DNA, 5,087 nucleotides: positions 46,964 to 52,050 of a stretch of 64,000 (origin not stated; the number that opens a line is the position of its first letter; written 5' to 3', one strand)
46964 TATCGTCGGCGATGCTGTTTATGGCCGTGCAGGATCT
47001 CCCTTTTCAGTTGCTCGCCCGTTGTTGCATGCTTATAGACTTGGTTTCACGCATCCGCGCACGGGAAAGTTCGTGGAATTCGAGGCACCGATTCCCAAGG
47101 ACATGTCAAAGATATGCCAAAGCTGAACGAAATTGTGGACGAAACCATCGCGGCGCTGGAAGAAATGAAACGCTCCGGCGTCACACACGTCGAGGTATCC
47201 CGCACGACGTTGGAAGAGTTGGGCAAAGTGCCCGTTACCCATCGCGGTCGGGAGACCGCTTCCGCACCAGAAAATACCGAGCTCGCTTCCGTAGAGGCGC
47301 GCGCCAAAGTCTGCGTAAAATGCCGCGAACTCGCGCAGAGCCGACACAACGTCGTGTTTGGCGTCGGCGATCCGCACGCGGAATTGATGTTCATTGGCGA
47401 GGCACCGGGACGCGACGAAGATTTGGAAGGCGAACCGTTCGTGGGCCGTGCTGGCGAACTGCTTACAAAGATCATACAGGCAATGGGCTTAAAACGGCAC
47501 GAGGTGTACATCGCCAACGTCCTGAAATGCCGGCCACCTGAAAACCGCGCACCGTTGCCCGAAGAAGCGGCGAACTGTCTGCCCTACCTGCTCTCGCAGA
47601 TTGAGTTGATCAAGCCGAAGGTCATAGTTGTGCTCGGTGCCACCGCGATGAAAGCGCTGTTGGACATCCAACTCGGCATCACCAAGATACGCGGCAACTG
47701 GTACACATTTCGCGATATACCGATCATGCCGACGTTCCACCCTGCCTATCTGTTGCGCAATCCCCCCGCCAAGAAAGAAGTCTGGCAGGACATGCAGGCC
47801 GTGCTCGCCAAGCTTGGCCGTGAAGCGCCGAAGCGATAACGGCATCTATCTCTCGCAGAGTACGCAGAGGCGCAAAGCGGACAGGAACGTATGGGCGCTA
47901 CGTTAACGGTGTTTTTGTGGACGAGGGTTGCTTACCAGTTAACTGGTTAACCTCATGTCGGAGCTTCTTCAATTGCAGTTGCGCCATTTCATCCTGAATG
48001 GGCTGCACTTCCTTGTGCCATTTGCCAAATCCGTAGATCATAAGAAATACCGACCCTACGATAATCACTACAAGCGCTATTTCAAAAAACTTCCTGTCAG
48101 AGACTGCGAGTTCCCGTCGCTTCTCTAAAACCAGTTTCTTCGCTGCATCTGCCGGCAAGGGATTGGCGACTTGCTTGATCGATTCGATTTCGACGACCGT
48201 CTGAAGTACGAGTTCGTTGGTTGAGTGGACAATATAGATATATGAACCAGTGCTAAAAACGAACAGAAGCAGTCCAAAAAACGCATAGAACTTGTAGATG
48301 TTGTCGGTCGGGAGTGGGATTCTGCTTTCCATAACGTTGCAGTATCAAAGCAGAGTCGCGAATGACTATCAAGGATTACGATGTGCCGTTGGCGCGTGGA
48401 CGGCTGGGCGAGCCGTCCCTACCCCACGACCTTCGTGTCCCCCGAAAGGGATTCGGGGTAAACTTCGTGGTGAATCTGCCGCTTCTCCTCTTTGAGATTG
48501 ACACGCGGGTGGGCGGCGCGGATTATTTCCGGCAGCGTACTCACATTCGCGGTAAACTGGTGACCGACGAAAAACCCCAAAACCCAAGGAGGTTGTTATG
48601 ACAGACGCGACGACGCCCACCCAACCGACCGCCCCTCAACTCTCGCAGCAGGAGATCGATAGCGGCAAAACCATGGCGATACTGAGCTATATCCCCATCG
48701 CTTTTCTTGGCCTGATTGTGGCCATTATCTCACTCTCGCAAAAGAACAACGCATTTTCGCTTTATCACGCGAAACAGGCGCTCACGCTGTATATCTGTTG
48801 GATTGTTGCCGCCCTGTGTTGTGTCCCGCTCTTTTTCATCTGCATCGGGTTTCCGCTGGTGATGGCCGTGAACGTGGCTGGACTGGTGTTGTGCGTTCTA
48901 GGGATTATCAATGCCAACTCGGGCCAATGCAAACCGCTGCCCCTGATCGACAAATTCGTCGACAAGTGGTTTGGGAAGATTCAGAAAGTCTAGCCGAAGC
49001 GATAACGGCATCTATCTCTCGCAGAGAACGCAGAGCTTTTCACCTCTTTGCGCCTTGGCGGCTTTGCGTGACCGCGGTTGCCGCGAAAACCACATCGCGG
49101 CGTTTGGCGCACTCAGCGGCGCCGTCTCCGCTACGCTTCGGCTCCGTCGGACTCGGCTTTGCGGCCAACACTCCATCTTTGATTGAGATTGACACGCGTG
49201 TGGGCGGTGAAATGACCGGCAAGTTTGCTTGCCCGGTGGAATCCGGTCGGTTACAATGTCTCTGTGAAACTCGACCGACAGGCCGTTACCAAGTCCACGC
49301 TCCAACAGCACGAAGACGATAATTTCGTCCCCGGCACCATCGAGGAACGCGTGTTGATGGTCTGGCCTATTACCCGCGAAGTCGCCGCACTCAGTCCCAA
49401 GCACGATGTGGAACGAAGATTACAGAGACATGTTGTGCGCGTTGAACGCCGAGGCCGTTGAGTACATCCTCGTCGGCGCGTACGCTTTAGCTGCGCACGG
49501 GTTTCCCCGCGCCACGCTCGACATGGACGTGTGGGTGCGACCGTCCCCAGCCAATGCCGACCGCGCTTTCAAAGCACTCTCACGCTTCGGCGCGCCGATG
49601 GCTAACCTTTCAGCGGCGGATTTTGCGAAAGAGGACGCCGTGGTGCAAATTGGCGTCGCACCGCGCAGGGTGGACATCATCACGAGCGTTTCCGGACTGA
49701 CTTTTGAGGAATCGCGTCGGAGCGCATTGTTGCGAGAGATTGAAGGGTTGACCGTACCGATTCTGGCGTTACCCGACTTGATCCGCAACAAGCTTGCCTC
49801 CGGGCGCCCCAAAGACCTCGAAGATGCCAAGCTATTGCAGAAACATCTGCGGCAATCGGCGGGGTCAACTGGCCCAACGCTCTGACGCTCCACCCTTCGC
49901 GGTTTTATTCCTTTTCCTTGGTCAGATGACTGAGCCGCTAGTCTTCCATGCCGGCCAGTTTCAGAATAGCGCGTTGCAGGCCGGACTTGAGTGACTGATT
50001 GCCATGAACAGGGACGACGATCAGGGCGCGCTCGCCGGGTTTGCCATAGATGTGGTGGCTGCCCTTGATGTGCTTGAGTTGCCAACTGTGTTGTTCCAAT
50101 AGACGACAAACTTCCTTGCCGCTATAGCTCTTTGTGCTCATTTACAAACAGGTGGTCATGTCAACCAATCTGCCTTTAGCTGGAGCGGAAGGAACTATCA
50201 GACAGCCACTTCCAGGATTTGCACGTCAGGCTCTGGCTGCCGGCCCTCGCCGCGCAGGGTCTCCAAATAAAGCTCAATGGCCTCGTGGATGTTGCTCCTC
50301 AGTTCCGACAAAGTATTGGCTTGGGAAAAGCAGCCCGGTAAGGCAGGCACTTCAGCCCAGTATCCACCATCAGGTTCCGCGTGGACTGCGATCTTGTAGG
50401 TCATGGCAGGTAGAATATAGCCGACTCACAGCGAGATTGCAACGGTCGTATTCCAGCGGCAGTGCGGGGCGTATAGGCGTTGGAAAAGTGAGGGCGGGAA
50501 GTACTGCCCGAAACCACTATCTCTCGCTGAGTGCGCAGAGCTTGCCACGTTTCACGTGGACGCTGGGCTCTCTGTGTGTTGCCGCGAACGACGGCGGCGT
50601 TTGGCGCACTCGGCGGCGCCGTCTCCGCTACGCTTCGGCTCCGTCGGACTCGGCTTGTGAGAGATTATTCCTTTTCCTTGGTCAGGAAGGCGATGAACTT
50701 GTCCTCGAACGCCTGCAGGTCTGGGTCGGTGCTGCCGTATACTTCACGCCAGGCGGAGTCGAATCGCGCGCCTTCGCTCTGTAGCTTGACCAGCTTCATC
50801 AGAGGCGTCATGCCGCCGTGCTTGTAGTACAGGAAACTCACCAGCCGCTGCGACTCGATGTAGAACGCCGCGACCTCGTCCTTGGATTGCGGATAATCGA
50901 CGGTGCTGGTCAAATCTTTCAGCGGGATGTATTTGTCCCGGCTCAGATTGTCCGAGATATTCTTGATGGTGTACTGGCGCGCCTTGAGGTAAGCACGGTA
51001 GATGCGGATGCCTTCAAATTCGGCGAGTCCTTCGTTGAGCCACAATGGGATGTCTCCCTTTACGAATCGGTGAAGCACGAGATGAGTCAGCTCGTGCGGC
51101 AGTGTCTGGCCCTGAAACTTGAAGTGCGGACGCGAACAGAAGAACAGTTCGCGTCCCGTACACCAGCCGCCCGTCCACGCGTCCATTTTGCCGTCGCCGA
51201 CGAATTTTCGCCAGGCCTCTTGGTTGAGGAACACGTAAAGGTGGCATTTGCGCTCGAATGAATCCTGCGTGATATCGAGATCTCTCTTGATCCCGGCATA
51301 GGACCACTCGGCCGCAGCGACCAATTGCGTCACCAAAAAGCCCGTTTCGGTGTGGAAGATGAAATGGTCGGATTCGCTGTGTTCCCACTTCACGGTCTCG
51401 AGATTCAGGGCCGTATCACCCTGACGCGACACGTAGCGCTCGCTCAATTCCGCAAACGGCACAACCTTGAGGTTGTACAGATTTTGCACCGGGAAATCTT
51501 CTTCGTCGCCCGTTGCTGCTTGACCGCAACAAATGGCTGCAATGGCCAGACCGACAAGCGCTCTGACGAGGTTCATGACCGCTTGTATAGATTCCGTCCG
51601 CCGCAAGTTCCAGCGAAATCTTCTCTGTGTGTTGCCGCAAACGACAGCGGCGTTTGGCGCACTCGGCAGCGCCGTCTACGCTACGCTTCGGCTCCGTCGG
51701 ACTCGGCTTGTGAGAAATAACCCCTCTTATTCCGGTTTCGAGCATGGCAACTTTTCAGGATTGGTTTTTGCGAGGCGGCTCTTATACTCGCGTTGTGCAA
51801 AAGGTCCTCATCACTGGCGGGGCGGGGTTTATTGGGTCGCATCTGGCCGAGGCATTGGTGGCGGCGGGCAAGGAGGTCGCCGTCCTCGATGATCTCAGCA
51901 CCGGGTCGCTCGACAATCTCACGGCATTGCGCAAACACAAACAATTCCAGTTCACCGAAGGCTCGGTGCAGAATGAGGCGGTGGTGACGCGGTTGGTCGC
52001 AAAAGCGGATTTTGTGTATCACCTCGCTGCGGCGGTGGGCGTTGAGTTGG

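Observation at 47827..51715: Repeat-punctuated array of promoter-bearing accessory cassettes (membrane protein / DUF4870 / MNT nucleotidyltransferase / HicBA / MA zinc peptidase)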

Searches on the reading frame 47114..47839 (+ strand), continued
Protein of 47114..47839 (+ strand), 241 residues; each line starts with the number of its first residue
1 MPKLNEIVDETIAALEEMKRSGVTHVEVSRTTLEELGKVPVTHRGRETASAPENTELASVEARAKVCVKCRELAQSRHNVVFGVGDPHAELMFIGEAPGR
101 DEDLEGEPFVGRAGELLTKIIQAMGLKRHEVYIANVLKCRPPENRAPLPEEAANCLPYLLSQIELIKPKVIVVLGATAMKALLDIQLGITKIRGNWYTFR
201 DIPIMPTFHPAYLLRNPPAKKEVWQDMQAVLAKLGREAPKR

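Call 36: find_encoding_contigs(protein=P0008, flank=10000, max_places=3)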
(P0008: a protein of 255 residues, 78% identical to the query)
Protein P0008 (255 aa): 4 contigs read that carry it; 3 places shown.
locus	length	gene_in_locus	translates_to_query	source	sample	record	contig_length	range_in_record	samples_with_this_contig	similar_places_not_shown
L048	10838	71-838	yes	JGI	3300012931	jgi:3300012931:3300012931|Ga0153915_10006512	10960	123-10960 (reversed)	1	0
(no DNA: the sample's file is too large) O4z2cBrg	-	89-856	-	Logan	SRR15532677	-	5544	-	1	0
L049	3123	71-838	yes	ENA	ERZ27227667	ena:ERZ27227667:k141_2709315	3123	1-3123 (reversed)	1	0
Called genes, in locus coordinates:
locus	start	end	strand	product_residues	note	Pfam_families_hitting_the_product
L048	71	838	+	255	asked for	PF03167:UDG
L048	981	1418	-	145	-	-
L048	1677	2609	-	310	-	PF13485:Peptidase_MA_2 (weak)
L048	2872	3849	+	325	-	PF01073:3Beta_HSD, PF01370:Epimerase, PF02719:Polysacc_synt_2, PF04321:RmlD_sub_bind, PF16363:GDP_Man_Dehyd, PF07993:NAD_binding_4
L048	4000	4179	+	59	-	-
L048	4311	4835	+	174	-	PF00156:Pribosyltran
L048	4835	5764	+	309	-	PF02729:OTCace_N, PF00185:OTCace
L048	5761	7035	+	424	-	PF01979:Amidohydro_1, PF07969:Amidohydro_3 (weak), PF12890:DHOase, PF07969:Amidohydro_3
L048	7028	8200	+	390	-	PF00988:CPSase_sm_chain, PF00117:GATase, PF07722:Peptidase_C26 (weak)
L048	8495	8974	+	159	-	PF11969:DcpS_C (weak), PF01230:HIT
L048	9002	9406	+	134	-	PF05635:23S_rRNA_IVP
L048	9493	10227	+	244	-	-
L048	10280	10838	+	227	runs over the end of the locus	?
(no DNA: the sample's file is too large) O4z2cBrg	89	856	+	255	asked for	PF03167:UDG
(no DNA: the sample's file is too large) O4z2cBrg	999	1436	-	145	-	-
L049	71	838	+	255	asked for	PF03167:UDG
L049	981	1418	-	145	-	-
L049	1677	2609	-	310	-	PF13485:Peptidase_MA_2 (weak)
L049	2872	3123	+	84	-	?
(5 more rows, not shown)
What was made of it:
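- L048/L049: a 145-aa secreted protein plus the MA peptidase (call 36).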

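Call 37: find_encoding_contigs(protein=P0029, flank=10000, max_places=3)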
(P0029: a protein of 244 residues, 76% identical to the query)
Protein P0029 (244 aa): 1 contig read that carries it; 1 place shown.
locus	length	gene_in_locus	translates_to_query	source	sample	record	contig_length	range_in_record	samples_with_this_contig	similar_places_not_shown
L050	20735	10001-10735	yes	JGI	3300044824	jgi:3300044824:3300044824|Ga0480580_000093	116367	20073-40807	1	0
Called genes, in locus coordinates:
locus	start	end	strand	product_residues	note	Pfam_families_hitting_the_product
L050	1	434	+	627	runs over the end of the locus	-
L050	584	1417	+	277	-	-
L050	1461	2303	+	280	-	PF02535:Zip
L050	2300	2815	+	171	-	-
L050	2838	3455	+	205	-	PF14014:DUF4230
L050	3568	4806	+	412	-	PF25917:BSH_RND, PF25973:BSH_CzcB (weak), PF25876:HH_MFP_RND, PF25893:HH_CzcB (weak), PF25954:Beta-barrel_RND_2, PF25990:Beta-barrel_YknX, PF25989:YknX_C (weak)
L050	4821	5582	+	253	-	PF00005:ABC_tran, PF13304:AAA_21 (faint)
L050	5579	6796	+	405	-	PF12704:MacB_PCD, PF02687:FtsX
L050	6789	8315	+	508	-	PF02321:OEP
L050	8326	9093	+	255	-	PF01790:LGT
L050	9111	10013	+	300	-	PF01479:S4, PF00849:PseudoU_synth_2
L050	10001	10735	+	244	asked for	PF03167:UDG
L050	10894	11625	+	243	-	PF19875:DUF6348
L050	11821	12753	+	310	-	PF01073:3Beta_HSD (weak), PF01370:Epimerase, PF02719:Polysacc_synt_2 (weak), PF16363:GDP_Man_Dehyd, PF04321:RmlD_sub_bind (weak), PF07993:NAD_binding_4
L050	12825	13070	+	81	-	-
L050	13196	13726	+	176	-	PF00156:Pribosyltran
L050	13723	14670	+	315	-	PF02729:OTCace_N, PF00185:OTCace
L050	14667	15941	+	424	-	PF07969:Amidohydro_3 (faint), PF01979:Amidohydro_1, PF12890:DHOase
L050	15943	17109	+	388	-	PF00988:CPSase_sm_chain, PF00117:GATase, PF07722:Peptidase_C26 (faint)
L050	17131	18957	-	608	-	PF01134:GIDA, PF21680:GIDA_C_1st, PF13932:SAM_GIDA_C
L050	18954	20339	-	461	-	PF10396:TrmE_N, PF00350:Dynamin_N (faint), PF12631:MnmE_helical, PF01926:MMR_HSR1, PF02421:FeoB_N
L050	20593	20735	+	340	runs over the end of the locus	PF20275:CTD10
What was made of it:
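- L050: DUF6348 (call 37).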

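Call 66: find_encoding_contigs(protein=P0009, flank=10000, max_places=3)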
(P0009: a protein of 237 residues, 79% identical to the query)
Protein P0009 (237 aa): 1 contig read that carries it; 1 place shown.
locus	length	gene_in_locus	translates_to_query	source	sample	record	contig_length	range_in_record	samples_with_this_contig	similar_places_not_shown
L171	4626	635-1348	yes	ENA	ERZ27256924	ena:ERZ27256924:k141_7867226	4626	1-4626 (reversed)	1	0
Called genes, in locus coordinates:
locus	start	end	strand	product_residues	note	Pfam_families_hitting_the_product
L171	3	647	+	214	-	?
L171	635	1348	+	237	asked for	PF03167:UDG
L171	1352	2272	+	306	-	PF13398:Peptidase_M50B (weak), PF02163:Peptidase_M50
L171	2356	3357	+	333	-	PF00106:adh_short (weak), PF04321:RmlD_sub_bind, PF01073:3Beta_HSD, PF01370:Epimerase, PF02719:Polysacc_synt_2, PF13460:NAD_binding_10 (weak), PF16363:GDP_Man_Dehyd, PF07993:NAD_binding_4, +1 more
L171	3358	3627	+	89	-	PF03602:Cons_hypoth95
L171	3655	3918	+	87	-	PF03602:Cons_hypoth95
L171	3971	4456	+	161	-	PF01467:CTP_transf_like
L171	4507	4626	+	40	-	?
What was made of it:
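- L171: Peptidase_M50 (call 66).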

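Call 67: find_encoding_contigs(protein=P0006, flank=10000, max_places=3)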
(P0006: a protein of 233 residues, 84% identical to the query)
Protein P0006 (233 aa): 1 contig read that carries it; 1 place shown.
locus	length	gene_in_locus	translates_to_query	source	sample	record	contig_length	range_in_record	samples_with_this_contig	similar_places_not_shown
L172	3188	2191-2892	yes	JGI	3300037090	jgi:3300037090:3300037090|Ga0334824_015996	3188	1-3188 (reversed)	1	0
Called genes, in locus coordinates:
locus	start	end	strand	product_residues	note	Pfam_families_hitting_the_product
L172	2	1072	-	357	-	?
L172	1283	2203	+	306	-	PF01479:S4, PF00849:PseudoU_synth_2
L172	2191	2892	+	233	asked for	PF03167:UDG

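Call 81: search_protein_families(library=pfam, proteins=[L043:10912-11349:-, L043:11669-12076:-, L043:12112-12462:-, L044:3688-4206:+], max_evalue=0.001)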
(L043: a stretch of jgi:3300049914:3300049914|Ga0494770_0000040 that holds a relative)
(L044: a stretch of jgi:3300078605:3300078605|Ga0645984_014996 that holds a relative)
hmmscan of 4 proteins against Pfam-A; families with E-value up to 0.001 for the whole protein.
L043:10912-11349:- (145 aa): 0 families

L043:11669-12076:- (135 aa): 0 families

L043:12112-12462:- (116 aa): 0 families

L044:3688-4206:+ (173 aa): 2 families
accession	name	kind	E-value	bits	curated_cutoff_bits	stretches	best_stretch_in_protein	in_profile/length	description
PF24441.1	DUF7560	-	0.0001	22.4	27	1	2-33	3-36/44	Family of unknown function (DUF7560)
PF13717.11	Zn_ribbon_4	-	0.00034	20.9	30.3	1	5-32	3-33/36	zinc-ribbon domain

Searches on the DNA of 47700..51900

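Call 17: search_rna_families(source=window, start=47700, end=51900, threshold=evalue, max_evalue=5)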
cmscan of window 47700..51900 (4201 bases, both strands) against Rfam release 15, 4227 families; matches with E-value up to 5: 0.
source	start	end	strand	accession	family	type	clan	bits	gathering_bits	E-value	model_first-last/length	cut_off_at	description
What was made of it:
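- There is no Rfam match even at E <= 5 (call 17).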

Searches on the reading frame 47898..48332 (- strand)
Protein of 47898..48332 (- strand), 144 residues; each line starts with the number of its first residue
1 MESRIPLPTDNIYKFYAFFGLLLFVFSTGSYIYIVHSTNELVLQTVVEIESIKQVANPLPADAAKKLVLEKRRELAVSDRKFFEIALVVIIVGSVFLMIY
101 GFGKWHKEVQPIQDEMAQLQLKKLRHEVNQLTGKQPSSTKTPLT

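Call 10: search_protein_families(library=pfam, proteins=[window:47898-48332:-], max_evalue=0.01)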
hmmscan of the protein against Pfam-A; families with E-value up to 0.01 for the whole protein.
window:47898-48332:- (144 aa): 0 families

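Call 49: search_protein_families(library=padloc, proteins=[window:47898-48332:-], max_evalue=0.01)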
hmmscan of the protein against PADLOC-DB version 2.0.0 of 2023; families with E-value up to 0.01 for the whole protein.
window:47898-48332:- (144 aa): 0 families

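Call 50: search_protein_families(library=ncbifam, proteins=[window:47898-48332:-], max_evalue=0.01)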
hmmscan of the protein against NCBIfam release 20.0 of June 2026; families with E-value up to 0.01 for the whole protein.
window:47898-48332:- (144 aa): 0 families
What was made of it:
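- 47898..48332 (-): 144-aa predicted membrane protein with no family and low GC. It is unique to this genome among the relatives sampled. No Pfam, NCBIfam or PADLOC hit (calls 10, 49, 50).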

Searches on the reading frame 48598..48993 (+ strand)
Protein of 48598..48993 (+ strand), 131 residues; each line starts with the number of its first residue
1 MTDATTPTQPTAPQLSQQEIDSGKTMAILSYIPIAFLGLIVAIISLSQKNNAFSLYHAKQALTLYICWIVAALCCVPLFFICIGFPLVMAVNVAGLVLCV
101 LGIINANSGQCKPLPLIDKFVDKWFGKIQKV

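Call 10: search_protein_families(library=pfam, proteins=[window:48598-48993:+], max_evalue=0.01)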
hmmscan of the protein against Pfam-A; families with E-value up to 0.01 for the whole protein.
window:48598-48993:+ (131 aa): 1 family
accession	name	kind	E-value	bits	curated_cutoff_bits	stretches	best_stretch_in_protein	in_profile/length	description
PF09685.15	DUF4870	-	1.2e-12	48.2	25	1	27-121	11-107/107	Domain of unknown function (DUF4870)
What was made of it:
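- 48598..48993 (+): DUF4870 small membrane protein. PF09685, E = 1.2e-12 (call 10).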

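Call 49: search_protein_families(library=padloc, proteins=[window:48598-48993:+], max_evalue=0.01)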
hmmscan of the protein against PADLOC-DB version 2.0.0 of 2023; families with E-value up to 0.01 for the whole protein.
window:48598-48993:+ (131 aa): 0 families

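Call 50: search_protein_families(library=ncbifam, proteins=[window:48598-48993:+], max_evalue=0.01)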
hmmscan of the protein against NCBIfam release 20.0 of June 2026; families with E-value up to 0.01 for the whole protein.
window:48598-48993:+ (131 aa): 0 families
